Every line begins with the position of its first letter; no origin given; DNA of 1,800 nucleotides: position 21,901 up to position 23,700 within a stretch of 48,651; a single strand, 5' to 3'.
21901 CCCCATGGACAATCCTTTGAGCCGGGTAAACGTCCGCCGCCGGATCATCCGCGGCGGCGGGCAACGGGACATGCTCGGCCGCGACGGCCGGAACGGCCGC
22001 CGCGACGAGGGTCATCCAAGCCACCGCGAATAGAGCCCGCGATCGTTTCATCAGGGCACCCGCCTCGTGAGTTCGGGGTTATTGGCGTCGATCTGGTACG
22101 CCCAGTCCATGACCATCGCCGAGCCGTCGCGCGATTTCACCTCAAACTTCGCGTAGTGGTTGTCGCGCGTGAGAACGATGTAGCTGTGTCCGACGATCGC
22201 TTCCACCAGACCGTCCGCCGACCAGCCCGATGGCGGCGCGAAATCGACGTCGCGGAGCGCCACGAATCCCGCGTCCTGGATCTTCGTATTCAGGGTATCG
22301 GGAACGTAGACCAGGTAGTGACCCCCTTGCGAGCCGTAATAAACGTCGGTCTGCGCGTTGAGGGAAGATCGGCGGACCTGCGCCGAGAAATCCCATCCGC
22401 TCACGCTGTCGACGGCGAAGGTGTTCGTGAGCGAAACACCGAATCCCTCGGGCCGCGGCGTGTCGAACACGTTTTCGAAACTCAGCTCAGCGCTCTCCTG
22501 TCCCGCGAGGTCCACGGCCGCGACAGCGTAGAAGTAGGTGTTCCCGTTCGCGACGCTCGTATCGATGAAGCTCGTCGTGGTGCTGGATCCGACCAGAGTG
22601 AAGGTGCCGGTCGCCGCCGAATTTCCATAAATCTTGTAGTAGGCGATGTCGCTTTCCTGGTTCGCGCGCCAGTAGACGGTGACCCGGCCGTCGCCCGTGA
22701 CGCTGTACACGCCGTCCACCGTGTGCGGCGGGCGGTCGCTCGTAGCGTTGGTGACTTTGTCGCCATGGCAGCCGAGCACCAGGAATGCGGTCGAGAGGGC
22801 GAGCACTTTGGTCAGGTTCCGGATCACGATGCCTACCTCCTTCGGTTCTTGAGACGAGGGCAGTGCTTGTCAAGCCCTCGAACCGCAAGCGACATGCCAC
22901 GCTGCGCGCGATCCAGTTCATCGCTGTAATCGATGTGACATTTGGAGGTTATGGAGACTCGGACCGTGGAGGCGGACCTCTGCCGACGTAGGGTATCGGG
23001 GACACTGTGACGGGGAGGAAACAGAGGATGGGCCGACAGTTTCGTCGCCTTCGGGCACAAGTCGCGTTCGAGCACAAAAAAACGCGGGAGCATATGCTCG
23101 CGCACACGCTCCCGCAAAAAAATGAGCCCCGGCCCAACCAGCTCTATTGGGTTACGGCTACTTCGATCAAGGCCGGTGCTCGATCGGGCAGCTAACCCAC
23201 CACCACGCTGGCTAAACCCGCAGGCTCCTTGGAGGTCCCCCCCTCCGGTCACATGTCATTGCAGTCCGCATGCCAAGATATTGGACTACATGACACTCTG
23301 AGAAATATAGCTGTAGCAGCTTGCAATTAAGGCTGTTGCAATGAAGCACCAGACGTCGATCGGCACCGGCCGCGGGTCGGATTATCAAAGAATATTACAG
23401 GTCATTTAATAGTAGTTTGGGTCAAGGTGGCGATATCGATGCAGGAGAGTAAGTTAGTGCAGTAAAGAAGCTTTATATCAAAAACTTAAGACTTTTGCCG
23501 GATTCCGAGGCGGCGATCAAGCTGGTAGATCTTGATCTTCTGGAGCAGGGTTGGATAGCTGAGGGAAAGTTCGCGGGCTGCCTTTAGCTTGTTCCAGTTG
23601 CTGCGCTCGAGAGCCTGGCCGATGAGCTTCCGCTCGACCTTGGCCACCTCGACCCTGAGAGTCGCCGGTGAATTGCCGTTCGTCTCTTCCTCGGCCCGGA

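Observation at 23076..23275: Candidate sigma-54-dependent small RNA wedged between an enhancer-binding-protein gene and its putative target operon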

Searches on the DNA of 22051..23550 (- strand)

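Call 4: search_rna_families(source=window, start=22800, end=23550, threshold=evalue, max_evalue=10, show_alignments=2)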
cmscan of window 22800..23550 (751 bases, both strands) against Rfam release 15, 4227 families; matches with E-value up to 10: 4.
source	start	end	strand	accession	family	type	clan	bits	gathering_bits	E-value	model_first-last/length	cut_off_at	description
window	23080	23196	-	RF02494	Gl_U6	Gene; snRNA; splicing;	-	18.8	100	0.28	1-102/102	no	Giardia U6 spliceosomal RNA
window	23084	23148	+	RF01116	Yfr1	Gene; sRNA;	-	13.3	38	8.8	1-59/59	no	Cyanobacterial functional RNA 1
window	23537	23548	-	RF01151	snoU82P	Gene; snRNA; snoRNA; CD-box;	-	10.7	42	5.6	44-55/55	no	Small nucleolar RNA U82P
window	23200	23243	+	RF02166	PVT1_3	Gene; lncRNA;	-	9.2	45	9.8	1-95/95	no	Pvt1 oncogene conserved region 3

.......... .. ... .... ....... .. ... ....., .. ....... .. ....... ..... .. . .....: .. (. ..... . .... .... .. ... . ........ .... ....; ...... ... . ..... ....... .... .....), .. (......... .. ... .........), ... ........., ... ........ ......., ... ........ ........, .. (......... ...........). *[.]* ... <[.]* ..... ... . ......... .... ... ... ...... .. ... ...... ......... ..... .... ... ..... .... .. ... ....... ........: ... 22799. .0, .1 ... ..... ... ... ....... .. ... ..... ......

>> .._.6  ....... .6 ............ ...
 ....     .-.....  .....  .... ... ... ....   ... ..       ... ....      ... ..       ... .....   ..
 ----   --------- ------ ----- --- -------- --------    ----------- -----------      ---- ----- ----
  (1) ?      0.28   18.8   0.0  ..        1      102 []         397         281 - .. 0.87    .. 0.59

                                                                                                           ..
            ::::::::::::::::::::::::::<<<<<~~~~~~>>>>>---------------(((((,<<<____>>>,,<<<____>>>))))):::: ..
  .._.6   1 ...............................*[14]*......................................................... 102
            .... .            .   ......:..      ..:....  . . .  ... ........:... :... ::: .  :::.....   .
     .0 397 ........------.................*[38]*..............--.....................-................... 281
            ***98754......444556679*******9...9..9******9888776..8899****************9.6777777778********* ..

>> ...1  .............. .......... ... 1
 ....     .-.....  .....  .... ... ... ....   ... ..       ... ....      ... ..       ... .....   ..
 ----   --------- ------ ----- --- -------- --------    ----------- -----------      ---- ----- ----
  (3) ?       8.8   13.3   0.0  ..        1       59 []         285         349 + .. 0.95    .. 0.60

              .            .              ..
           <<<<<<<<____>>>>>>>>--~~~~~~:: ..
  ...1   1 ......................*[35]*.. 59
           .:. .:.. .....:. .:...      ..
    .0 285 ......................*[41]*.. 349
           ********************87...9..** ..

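Call 19: build_rna_model(alignment_id=A3)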
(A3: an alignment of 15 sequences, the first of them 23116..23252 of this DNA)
Model R1 built from alignment A3 (15 sequences, 143 columns); structure: RNAalifold consensus.
model positions 141; base pairs 36; branch points 1; effective number of sequences 1.09; information 0.589 bits per position. Calibrated on 0.2 Mb of random sequence (short: E-values are rough).
structure used (alignment columns):
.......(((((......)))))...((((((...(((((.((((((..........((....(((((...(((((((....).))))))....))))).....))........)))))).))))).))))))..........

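Call 20: search_with_rna_model(model_id=R1, sources=[window, L001, L002, L003, L004, L005, L006, L007, L008, L009, L010, L011, L012, L013, L014, L015, L016, L017, L018, L019, L020, L021, L022, L023, L024, L025, L026, L027, L028, L029, L030, L031, L032, L033, L034, L035, L036, L037, L038, L039, L040, L041, L042, L043, L044, L045, L046, L047, L048, L049, L050, L051, L052, L053, L054, L055, L056, L057, L058, L059, L060, L061, L062, L063, L064, L065, L066, L067, L068, L069, L070, L071, L072, L073, L074, L075, L076, L077, L078, L079, L080], max_evalue=1)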
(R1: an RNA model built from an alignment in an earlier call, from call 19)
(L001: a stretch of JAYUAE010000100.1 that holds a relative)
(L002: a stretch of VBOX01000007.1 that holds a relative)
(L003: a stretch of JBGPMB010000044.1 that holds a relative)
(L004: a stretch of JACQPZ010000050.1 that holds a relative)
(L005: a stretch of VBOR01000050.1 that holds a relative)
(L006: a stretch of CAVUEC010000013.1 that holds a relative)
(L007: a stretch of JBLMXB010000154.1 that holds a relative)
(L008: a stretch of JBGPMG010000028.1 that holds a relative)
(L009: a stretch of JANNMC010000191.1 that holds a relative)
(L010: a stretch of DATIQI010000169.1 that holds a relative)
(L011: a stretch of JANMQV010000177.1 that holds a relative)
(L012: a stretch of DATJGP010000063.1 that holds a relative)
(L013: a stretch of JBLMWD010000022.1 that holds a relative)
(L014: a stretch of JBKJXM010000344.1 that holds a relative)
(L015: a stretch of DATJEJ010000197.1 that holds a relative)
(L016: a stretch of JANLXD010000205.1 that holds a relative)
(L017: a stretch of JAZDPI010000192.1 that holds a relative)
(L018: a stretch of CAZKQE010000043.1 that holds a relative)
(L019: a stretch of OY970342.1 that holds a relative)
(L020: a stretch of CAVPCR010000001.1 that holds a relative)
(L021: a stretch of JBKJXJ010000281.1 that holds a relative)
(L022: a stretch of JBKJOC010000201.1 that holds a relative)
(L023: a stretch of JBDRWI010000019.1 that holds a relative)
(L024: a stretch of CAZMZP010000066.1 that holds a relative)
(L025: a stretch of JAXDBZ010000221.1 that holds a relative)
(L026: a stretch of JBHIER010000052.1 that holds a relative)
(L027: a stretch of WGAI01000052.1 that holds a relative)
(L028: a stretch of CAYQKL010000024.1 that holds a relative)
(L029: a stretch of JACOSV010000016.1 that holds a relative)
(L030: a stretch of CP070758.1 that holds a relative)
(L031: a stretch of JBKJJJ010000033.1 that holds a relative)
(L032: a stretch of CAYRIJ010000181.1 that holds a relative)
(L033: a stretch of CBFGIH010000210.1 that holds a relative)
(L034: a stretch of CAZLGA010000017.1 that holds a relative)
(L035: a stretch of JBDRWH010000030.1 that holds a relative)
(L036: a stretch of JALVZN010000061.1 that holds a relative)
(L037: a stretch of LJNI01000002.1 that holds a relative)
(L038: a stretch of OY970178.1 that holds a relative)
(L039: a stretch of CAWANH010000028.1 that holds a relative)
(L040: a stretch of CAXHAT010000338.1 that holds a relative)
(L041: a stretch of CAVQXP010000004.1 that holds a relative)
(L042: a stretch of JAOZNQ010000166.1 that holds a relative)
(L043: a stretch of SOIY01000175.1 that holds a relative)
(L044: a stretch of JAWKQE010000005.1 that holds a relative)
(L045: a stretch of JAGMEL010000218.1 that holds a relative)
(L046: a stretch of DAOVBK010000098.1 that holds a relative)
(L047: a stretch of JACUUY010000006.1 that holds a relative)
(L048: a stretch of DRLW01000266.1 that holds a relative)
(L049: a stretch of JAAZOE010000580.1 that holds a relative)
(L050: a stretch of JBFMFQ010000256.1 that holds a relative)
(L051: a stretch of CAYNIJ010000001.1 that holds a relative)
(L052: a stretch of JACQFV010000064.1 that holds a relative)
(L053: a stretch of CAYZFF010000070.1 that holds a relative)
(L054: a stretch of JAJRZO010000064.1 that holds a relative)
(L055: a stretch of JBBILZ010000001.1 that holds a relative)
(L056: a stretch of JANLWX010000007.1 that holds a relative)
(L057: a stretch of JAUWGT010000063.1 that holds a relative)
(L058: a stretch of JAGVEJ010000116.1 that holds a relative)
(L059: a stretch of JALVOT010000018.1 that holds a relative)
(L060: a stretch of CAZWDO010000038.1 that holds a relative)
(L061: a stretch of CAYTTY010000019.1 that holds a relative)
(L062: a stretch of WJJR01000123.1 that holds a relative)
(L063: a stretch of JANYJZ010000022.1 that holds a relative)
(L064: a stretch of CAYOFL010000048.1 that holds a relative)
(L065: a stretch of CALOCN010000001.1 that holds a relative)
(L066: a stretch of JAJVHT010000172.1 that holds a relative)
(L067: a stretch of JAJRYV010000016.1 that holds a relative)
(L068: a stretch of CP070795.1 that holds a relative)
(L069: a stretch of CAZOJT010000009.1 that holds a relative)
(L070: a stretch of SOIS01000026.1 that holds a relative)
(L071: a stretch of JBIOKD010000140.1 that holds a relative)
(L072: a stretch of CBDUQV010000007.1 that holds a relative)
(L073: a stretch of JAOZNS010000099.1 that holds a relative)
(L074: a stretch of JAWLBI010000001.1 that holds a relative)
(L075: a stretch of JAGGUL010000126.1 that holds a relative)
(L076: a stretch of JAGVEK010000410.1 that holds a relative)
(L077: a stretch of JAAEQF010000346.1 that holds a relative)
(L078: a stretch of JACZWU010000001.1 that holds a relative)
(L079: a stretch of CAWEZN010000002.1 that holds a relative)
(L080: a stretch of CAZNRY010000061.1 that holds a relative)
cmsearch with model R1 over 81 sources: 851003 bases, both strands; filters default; matches with E-value up to 1: 31.
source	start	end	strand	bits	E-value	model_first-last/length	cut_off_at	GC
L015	5461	5601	+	164.4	6.3e-41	1-141/141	no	0.6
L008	2081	2221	+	163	1.5e-40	1-141/141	no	0.6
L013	5538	5678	+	162.9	1.6e-40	1-141/141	no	0.61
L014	5607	5747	+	162.4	2.2e-40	1-141/141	no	0.6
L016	3443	3583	+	161.9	3e-40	1-141/141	no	0.6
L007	3437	3577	+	157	5.8e-39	1-141/141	no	0.6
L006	5553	5693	+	154.5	2.7e-38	1-141/141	no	0.57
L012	5427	5567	+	153.9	4e-38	1-141/141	no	0.6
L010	1321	1460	+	152.1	1.2e-37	1-141/141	no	0.61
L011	5533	5673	+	151.9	1.3e-37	1-141/141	no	0.62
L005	5554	5694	+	151.6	1.5e-37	1-141/141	no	0.6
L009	5502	5642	+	149.5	5.9e-37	1-141/141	no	0.63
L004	4554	4695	+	148.2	1.3e-36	1-141/141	no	0.61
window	23115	23253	-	136.7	1.4e-33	1-141/141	no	0.61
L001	5622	5759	+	134.8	4.7e-33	1-141/141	no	0.62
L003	1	69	+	53.4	1.7e-11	73-141/141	5'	0.55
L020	5331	5466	+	27.4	0.00014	1-141/141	no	0.58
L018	5361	5476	+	23.7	0.0014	1-141/141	no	0.62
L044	5296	5429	+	21.9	0.0041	1-141/141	no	0.6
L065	1722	1833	+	20.2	0.011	1-141/141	no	0.64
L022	2670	2710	+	18.7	0.03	1-141/141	no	0.63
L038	5360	5418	+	17.9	0.046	1-141/141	no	0.66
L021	5371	5434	+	17.2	0.074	1-141/141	no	0.59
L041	5438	5523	+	16.9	0.085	1-141/141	no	0.7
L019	5311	5379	+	16.5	0.11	1-141/141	no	0.57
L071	2936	2975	+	16.1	0.14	1-141/141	no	0.68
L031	5103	5155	+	15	0.28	1-141/141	no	0.64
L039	2634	2740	+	14.7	0.33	1-141/141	no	0.64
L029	5402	5417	+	14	0.51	8-23/141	no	0.81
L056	5342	5410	+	13.3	0.8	1-141/141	no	0.59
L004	4580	4689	-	13.1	0.89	24-132/141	no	0.61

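Call 22: search_rna_families(sources=[L018, L021, L029, L038, L041, L019, L056, L071, L020, L044, L065, L039], threshold=gathering)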
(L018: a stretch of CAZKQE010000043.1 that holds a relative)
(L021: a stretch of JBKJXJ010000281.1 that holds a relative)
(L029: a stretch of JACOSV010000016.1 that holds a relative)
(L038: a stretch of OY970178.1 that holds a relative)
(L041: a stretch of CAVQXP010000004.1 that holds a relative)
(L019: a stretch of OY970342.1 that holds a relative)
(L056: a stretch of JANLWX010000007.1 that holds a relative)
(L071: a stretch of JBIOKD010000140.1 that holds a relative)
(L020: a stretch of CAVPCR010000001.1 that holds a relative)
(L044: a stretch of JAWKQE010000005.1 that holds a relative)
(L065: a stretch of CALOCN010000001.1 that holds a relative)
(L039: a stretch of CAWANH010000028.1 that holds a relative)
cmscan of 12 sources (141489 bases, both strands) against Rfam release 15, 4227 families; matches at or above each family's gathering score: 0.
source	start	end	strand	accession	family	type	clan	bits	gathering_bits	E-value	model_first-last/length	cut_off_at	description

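Call 30: search_with_rna_model(model_id=R1, sources=[window, L001, L004, L005, L006, L007, L008, L009, L010, L011, L012, L013, L014, L015, L016, L081, L082, L083, L084, L085, L086, L087, L088, L089, L090, L091, L092, L093, L094, L095, L096, L097, L098, L099, L100, L101, L102, L103, L104, L105, L106, L107, L108, L109, L110, L111, L112, L113, L114, L115, L116, L117, L118, L119, L120, L121, L122, L123, L124, L125, L126, L127, L128, L129, L130, L131, L132, L133, L134, L135, L136, L137, L138, L139, L140, L141, L142, L143, L144, L145, L146, L147, L148, L149, L150, L151, L152, L153, L154, L155, L156, L157, L158, L159, L160, L161, L162, L163, L164, L165], max_evalue=1e-10, make_alignment=true)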
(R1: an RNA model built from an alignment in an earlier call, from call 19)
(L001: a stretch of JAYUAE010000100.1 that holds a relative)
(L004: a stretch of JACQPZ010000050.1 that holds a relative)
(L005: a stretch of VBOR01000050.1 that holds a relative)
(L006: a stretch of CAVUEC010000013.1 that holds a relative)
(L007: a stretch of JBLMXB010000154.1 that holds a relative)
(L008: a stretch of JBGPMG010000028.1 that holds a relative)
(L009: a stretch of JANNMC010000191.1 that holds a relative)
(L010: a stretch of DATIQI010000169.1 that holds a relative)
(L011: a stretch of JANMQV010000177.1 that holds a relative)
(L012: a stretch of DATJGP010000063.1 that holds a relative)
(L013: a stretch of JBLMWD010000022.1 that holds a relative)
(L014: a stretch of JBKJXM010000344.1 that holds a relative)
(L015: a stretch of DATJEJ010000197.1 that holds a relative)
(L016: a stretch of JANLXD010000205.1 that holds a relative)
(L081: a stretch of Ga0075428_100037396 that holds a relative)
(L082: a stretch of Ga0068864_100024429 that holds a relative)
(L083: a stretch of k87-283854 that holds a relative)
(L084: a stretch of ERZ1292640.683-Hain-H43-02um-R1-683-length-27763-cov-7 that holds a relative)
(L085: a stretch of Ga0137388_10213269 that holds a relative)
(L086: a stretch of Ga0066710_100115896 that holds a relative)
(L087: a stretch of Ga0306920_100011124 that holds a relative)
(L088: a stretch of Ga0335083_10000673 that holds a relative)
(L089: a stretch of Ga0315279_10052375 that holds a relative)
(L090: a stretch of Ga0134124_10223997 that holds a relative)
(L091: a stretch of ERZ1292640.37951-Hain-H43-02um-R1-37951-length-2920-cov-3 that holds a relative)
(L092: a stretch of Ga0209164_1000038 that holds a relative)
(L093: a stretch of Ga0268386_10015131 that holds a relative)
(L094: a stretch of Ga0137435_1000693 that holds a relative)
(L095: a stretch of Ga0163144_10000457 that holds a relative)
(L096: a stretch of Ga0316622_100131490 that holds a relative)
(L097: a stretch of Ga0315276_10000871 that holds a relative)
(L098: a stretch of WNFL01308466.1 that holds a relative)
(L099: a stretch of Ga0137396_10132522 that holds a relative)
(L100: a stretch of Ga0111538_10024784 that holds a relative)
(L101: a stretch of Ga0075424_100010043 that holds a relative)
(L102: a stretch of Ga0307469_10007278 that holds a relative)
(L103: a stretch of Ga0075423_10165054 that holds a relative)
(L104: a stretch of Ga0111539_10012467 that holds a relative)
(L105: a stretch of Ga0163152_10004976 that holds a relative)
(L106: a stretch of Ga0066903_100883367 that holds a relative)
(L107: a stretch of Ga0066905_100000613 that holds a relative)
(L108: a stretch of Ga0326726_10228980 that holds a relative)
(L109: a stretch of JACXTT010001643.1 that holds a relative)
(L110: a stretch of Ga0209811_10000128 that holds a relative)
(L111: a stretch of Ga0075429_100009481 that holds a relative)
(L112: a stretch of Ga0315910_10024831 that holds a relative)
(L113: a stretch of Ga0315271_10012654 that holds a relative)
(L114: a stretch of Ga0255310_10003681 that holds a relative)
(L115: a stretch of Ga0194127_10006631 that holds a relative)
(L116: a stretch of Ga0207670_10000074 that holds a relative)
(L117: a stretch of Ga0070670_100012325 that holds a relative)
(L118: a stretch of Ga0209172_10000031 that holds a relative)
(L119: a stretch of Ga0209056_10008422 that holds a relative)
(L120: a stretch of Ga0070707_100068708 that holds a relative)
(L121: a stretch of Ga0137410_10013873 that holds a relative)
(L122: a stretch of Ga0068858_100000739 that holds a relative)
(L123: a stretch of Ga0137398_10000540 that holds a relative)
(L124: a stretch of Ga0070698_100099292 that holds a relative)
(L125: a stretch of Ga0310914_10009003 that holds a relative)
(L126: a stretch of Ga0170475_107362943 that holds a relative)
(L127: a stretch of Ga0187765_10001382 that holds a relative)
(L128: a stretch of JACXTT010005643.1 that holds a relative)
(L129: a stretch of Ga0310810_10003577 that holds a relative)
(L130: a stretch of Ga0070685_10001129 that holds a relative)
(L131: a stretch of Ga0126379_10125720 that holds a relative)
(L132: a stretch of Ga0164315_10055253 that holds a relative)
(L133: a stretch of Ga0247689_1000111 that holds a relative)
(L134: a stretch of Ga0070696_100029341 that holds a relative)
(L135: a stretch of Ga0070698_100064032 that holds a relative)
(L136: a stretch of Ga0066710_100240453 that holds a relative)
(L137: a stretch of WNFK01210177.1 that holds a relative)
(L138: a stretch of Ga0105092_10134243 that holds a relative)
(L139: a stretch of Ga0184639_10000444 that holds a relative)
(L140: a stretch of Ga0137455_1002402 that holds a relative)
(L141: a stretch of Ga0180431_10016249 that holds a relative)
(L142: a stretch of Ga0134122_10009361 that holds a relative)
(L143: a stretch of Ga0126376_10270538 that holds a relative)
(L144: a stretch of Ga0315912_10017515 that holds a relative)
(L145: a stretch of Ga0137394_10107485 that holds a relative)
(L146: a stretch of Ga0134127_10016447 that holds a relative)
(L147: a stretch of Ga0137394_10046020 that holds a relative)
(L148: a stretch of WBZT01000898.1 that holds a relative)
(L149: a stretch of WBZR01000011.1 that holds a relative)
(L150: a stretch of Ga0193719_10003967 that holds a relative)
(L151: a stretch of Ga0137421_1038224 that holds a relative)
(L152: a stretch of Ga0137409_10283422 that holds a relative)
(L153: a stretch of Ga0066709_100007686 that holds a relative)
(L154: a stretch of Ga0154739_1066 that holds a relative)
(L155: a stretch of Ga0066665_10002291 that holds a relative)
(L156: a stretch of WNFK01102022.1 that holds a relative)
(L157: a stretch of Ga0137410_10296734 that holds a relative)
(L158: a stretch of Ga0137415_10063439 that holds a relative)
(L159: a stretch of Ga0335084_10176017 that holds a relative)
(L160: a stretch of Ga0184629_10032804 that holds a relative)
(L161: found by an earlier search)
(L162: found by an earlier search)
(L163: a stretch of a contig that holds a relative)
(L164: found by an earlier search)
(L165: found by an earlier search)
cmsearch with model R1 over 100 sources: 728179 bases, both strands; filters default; matches with E-value up to 1e-10: 36.
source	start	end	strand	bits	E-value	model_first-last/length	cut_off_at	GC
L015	5461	5601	+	164.4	5.4e-41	1-141/141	no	0.6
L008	2081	2221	+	163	1.3e-40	1-141/141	no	0.6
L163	2445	2585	-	162.9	1.4e-40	1-141/141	no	0.62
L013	5538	5678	+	162.9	1.4e-40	1-141/141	no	0.61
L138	842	982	-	162.9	1.4e-40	1-141/141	no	0.6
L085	482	622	+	162.6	1.7e-40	1-141/141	no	0.6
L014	5607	5747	+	162.4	1.9e-40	1-141/141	no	0.6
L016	3443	3583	+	161.9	2.6e-40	1-141/141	no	0.6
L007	3437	3577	+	157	5e-39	1-141/141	no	0.6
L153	1818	1958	+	155.5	1.2e-38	1-141/141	no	0.6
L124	1132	1273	-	154.9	1.8e-38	1-141/141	no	0.6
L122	4797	4937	+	154.8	2e-38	1-141/141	no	0.59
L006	5553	5693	+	154.5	2.3e-38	1-141/141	no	0.57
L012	5427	5567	+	153.9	3.4e-38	1-141/141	no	0.6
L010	1321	1460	+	152.1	1e-37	1-141/141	no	0.61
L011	5533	5673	+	151.9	1.1e-37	1-141/141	no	0.62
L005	5554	5694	+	151.6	1.3e-37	1-141/141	no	0.6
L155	149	289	-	151.6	1.3e-37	1-141/141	no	0.6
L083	1458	1598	-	150.8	2.1e-37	1-141/141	no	0.63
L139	11097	11237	+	150.4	2.8e-37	1-141/141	no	0.59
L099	47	187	+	150.3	3e-37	1-141/141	no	0.64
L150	2924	3064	-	149.8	4.2e-37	1-141/141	no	0.6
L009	5502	5642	+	149.5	5e-37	1-141/141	no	0.63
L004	4554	4695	+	148.2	1.1e-36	1-141/141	no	0.61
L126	60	199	+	143.8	1.6e-35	1-141/141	no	0.6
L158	1987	2126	+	143.4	2.1e-35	1-141/141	no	0.6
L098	2723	2862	-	142.4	3.7e-35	1-141/141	no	0.6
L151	598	738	-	141.7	5.9e-35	1-141/141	no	0.56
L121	1358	1497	-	140.9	9.3e-35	1-141/141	no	0.61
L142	728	867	-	139.9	1.7e-34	1-141/141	no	0.59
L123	11993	12130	-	138.6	3.9e-34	1-141/141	no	0.6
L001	5622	5759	+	134.8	4e-33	1-141/141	no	0.62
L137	410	547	+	133.6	8.1e-33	1-141/141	no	0.62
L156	4052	4160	+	100.4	5.2e-24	1-109/141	3'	0.63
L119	10517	10571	+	50.5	9e-11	1-55/141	3'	0.62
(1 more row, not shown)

Alignment A4: 36 matches aligned to the model, 143 columns, each read 5' to 3' on its own strand. Consensus structure (alignment columns), stored with it:
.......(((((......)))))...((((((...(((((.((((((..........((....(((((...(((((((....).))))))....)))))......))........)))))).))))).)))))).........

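Call 62: search_rna_families(sources=[L008, L015, L007, L011, L001, L039, L020, L044], threshold=gathering)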
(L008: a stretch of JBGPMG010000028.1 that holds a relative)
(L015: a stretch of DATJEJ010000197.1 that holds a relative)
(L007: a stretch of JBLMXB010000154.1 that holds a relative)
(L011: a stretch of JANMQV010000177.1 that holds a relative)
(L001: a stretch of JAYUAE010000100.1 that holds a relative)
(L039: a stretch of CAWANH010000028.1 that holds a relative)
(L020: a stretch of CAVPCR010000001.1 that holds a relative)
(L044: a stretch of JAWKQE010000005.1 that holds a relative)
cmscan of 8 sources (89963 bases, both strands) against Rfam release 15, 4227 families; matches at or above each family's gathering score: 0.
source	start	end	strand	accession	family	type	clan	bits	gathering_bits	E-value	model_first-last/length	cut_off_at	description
